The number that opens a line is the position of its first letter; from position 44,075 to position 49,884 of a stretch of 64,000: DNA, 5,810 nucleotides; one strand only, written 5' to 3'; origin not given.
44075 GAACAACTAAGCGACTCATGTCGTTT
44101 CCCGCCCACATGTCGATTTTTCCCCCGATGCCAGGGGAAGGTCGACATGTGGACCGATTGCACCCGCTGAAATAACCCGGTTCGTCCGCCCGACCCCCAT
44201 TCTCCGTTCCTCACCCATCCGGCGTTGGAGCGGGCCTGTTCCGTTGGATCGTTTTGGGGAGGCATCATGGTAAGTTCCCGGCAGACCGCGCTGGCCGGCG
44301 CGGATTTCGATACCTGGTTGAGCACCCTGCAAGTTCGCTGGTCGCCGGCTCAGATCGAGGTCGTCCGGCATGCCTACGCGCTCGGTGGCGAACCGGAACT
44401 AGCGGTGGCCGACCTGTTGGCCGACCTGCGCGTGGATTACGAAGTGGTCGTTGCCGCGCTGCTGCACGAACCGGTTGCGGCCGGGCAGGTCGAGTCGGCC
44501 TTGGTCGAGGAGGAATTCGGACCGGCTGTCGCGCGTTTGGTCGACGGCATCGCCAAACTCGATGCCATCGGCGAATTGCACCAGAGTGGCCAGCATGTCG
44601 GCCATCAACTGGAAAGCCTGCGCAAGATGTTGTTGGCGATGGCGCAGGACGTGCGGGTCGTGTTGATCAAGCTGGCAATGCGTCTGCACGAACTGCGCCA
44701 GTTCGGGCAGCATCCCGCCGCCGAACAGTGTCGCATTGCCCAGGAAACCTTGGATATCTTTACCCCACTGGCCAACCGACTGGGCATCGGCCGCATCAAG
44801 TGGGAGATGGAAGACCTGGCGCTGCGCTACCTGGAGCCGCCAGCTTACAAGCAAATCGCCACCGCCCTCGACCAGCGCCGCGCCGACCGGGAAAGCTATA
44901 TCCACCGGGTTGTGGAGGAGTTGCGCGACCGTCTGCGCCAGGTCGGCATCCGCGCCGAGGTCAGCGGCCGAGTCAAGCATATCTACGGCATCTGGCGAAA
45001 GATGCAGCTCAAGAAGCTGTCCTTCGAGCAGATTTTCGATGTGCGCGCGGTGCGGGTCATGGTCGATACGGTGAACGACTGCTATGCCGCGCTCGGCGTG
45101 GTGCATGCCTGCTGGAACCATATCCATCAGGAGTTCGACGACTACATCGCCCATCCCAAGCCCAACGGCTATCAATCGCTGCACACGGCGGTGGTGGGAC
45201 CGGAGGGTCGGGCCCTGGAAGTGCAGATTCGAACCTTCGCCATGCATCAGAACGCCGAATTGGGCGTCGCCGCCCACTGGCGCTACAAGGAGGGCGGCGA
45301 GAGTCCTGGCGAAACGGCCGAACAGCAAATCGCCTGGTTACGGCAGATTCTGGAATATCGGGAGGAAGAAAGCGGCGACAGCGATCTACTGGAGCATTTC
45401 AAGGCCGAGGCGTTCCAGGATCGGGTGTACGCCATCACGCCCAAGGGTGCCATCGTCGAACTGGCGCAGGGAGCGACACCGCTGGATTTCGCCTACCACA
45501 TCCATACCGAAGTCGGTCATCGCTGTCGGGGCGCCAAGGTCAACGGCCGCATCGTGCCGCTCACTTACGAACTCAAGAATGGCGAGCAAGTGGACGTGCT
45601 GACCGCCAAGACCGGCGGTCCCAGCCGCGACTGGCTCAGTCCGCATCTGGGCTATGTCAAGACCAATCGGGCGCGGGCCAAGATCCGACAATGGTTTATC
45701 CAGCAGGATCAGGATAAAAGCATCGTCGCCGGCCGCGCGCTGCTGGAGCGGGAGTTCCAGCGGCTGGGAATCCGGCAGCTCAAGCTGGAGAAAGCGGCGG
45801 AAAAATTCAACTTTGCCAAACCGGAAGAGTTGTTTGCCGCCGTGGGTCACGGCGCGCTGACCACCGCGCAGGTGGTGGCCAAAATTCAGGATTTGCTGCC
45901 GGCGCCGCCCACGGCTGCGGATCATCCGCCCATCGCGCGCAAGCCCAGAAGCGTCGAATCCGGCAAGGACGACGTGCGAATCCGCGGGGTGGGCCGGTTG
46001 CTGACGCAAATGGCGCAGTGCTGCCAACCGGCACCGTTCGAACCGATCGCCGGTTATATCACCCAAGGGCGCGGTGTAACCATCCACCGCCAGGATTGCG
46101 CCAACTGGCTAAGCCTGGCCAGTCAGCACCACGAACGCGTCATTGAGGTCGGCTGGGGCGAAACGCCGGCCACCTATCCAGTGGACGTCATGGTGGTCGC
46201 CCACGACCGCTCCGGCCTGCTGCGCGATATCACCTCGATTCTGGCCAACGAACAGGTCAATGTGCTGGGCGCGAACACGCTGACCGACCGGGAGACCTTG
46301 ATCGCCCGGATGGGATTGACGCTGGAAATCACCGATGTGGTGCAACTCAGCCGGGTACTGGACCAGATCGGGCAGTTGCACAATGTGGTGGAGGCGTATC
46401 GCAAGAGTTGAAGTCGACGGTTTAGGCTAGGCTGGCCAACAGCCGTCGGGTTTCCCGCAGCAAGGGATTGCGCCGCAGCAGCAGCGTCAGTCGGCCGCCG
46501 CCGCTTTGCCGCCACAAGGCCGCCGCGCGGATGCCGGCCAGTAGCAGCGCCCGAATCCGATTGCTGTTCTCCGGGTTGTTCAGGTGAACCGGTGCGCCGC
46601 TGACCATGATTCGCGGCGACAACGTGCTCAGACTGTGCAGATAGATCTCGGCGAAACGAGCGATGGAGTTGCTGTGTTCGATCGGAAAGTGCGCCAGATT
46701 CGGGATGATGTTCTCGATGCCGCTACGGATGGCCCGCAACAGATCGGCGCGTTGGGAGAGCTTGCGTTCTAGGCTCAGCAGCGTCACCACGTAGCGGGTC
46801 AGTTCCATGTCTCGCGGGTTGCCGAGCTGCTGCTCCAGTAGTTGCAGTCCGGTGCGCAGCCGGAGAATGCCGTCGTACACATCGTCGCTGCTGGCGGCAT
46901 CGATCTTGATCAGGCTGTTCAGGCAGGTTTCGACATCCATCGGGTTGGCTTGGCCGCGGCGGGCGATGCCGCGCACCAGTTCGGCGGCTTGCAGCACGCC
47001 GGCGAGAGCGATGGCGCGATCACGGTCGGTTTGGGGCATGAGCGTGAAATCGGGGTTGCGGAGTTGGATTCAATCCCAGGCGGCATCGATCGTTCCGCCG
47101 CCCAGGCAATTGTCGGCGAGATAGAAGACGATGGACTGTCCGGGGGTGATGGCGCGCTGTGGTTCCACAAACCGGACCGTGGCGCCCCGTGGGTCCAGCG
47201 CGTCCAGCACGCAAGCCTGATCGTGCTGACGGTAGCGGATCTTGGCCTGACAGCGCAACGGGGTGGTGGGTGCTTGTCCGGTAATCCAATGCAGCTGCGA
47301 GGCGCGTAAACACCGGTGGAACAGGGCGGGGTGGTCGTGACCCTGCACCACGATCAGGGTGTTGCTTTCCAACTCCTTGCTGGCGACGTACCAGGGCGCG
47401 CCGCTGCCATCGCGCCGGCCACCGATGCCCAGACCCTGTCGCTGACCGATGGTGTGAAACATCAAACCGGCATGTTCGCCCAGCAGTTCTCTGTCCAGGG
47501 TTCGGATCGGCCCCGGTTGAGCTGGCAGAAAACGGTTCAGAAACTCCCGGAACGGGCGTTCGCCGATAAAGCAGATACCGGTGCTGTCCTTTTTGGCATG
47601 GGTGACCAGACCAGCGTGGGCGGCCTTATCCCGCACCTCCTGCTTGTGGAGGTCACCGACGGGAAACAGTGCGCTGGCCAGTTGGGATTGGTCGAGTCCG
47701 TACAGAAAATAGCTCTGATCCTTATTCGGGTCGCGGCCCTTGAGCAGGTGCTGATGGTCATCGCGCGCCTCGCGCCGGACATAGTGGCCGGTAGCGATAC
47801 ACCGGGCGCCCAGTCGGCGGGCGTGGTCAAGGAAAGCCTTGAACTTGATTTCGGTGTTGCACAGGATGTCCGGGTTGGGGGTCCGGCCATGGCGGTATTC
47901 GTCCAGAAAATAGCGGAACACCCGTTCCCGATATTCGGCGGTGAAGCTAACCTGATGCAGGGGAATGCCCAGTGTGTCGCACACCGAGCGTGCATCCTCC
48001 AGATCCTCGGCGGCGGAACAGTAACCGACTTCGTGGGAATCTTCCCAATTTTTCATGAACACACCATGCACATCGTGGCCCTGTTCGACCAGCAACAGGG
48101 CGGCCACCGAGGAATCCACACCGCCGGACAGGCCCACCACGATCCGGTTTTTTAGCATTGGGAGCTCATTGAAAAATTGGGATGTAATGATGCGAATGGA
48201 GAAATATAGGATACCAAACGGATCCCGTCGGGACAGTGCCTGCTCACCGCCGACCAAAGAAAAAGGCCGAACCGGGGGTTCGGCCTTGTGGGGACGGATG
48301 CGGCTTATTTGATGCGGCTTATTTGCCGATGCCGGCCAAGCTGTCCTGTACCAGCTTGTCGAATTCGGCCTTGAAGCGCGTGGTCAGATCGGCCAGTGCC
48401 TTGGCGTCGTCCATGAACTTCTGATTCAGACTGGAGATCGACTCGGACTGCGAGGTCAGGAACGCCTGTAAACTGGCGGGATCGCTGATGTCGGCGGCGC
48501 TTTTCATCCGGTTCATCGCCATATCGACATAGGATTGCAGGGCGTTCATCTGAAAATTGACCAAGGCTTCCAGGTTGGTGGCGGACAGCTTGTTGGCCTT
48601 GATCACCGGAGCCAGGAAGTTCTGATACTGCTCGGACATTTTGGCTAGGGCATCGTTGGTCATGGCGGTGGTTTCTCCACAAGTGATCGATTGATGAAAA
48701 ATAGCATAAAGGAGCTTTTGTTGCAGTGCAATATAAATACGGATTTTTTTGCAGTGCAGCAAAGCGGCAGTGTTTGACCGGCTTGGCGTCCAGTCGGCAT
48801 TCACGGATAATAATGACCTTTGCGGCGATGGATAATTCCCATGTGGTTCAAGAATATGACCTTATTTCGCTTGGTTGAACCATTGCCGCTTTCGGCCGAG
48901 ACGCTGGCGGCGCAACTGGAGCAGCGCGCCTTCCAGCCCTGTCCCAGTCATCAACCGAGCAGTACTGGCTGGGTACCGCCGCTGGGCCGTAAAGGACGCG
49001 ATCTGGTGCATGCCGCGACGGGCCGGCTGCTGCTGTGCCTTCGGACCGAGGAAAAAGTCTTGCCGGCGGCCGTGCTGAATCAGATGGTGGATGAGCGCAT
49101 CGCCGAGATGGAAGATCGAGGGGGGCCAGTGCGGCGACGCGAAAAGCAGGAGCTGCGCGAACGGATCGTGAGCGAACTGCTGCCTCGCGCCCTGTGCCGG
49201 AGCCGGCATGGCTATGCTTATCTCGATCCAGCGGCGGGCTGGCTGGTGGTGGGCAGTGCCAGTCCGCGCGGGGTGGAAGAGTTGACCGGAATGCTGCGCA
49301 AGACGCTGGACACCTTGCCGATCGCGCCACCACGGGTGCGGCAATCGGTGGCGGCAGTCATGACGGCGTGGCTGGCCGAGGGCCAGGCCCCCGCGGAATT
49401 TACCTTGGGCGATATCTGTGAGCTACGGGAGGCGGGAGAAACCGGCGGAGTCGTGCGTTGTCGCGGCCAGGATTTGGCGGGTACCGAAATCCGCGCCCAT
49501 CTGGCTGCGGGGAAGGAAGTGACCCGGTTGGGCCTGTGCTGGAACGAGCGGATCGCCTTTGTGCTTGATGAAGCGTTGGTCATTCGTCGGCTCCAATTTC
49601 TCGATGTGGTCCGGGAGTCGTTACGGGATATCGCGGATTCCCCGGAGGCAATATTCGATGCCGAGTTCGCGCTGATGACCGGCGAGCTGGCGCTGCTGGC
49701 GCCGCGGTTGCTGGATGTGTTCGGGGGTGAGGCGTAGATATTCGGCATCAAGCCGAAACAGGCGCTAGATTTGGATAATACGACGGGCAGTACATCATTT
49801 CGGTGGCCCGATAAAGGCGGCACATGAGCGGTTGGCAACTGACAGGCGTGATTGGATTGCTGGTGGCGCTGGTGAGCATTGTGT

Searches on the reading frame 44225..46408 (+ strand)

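Call 10: search_protein_families(library=pfam, proteins=[window:44225-46408:+], max_evalue=0.0001)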
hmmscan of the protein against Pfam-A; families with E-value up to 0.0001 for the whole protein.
window:44225-46408:+ (728 aa): 7 families
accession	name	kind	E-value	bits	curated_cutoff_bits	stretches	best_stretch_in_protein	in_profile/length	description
PF04607.23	RelA_SpoT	-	3e-43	147.1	27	1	248-358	1-112/113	Region found in RelA / SpoT proteins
PF13328.12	HD_4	-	1.5e-41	142.2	27.2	1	59-188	25-155/156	HD domain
PF02824.27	TGS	-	1.1e-21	77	22.2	1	401-460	1-60/60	TGS domain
PF13291.12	ACT_4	-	1.7e-17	64.3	27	1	649-726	3-80/80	ACT domain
PF01842.31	ACT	-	3e-09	36.9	27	1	655-719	3-65/66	ACT domain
PF19296.4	RelA_AH_RIS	-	3.2e-08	34.3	23.8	1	478-555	4-83/185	RelA/SpoT, AH and RIS domains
PF22629.2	ACT_AHAS_ss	-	4e-07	30.5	27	1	656-723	2-67/67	AHAS small subunit-like ACT domain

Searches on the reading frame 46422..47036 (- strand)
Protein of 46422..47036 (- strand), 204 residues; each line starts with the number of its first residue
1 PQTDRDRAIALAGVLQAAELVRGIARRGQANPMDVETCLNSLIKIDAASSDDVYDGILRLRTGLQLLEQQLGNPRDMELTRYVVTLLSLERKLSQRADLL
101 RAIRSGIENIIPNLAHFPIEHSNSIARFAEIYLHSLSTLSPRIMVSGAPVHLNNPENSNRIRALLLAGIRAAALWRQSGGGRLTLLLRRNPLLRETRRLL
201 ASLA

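Call 10: search_protein_families(library=pfam, proteins=[window:46422-47036:-], max_evalue=0.0001)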
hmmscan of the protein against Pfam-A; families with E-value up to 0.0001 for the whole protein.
window:46422-47036:- (204 aa): 1 family
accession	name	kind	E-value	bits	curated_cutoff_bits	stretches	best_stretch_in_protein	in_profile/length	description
PF04356.17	DUF489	-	2.9e-65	220.3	26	1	6-193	1-191/192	Protein of unknown function (DUF489)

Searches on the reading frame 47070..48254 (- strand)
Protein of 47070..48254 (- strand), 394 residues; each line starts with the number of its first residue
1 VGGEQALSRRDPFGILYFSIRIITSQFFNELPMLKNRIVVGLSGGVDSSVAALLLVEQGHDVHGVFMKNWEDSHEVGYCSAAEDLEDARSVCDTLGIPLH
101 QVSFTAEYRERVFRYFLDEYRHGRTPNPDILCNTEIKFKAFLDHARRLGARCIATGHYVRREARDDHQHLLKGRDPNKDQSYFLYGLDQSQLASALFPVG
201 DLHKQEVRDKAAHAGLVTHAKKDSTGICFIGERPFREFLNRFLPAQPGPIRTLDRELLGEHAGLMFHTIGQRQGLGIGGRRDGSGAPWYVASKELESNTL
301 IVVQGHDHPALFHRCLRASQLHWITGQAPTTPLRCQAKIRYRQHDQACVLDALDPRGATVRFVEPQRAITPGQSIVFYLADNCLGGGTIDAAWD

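Call 88: search_protein_families(library=pfam, proteins=[window:47070-48254:-], max_evalue=0.00001)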
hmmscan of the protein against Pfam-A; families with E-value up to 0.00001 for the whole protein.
window:47070-48254:- (394 aa): 4 families
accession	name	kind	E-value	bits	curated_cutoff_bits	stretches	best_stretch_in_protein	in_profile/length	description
PF03054.22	tRNA_Me_trans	-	6.3e-80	268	20.6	1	37-231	2-201/202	tRNA methyl transferase HUP domain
PF20258.4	tRNA_Me_trans_C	-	2.7e-23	82.5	20.6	1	314-389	2-77/77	Aminomethyltransferase beta-barrel domain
PF20259.3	tRNA_Me_trans_M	-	2.3e-21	75.6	27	1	237-304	2-66/66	tRNA methyl transferase PRC-barrel domain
PF02540.23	NAD_synthase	-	2.3e-08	33.9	21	1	36-109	19-86/242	NAD synthase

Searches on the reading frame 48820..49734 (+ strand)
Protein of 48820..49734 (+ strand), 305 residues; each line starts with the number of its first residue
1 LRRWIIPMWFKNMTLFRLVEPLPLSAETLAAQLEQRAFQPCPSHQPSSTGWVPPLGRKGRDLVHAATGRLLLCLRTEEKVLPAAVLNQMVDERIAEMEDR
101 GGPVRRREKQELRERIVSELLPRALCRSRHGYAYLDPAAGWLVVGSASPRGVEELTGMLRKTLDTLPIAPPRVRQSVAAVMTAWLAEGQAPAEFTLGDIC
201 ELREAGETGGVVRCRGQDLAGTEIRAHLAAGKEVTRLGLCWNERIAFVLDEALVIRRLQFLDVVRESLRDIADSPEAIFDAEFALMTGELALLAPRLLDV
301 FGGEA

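Call 88: search_protein_families(library=pfam, proteins=[window:48820-49734:+], max_evalue=0.00001)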
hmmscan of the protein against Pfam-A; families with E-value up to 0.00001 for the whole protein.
window:48820-49734:+ (305 aa): 1 family
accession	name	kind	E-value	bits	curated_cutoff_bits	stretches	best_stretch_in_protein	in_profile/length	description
PF04381.17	RdgC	-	3.6e-111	371.7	25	1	8-304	1-298/298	Putative exonuclease, RdgC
